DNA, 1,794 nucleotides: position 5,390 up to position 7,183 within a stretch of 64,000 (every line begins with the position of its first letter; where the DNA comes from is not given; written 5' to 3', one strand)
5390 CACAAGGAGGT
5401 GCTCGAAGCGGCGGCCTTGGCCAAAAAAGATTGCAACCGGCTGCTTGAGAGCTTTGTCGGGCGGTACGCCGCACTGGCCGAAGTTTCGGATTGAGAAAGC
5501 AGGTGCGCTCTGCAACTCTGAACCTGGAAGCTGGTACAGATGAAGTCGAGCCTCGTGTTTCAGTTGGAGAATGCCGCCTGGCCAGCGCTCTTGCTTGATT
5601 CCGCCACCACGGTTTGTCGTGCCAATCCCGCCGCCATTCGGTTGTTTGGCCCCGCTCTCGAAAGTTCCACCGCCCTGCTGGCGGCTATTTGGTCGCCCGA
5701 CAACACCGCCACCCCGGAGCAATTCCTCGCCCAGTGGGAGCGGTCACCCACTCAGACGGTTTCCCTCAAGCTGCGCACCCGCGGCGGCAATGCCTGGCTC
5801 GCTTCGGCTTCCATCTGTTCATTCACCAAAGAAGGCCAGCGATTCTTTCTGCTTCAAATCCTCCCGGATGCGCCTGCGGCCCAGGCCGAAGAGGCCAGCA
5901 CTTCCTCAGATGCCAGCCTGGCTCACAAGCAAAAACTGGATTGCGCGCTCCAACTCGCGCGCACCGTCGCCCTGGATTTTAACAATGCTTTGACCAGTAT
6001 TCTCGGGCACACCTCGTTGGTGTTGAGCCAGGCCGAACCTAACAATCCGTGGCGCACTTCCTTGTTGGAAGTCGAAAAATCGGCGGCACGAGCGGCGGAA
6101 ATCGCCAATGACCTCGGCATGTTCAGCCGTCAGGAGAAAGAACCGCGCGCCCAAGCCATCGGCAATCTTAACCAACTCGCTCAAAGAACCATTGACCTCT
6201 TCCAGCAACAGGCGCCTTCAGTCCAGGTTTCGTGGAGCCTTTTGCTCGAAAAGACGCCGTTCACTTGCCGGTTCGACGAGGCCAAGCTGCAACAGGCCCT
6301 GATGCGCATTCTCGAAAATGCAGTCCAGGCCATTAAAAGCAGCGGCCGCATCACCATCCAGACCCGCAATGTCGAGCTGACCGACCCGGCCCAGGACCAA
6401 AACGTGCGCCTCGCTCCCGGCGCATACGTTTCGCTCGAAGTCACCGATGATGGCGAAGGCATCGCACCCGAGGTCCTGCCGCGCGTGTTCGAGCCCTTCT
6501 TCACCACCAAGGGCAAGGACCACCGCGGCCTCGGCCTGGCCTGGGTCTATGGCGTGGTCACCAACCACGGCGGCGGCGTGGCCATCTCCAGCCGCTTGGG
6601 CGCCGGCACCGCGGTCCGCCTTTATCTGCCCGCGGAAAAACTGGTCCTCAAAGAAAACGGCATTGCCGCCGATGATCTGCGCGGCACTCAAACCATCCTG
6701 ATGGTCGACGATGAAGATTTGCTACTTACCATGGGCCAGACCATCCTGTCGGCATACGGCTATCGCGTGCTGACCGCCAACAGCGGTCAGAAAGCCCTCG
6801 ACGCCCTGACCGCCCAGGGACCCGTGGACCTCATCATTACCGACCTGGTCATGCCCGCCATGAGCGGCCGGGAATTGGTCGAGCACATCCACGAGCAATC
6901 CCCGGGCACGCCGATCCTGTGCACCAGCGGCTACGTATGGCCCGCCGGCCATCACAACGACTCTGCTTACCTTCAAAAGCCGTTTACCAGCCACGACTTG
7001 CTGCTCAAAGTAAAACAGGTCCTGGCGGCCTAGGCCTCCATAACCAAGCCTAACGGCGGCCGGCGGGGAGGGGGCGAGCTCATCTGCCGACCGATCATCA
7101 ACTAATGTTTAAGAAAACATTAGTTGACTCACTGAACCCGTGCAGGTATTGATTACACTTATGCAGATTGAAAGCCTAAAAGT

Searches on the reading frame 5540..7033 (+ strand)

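Call 18: search_protein_families(library=pfam, proteins=[window:5540-7033:+], max_evalue=0.001)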
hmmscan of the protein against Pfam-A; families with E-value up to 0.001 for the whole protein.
window:5540-7033:+ (497 aa): 3 families
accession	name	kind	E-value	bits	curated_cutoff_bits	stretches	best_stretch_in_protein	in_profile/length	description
PF02518.31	HATPase_c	-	4.6e-20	72.6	26.4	1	246-366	2-110/111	Histidine kinase-, DNA gyrase B-, and HSP90-like ATPase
PF00072.30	Response_reg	-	1.5e-16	61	30.2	1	386-491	1-110/111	Response regulator receiver domain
PF00512.31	HisKA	-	0.00082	19.8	26.9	0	138-200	4-65/66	His Kinase A (phospho-acceptor) domain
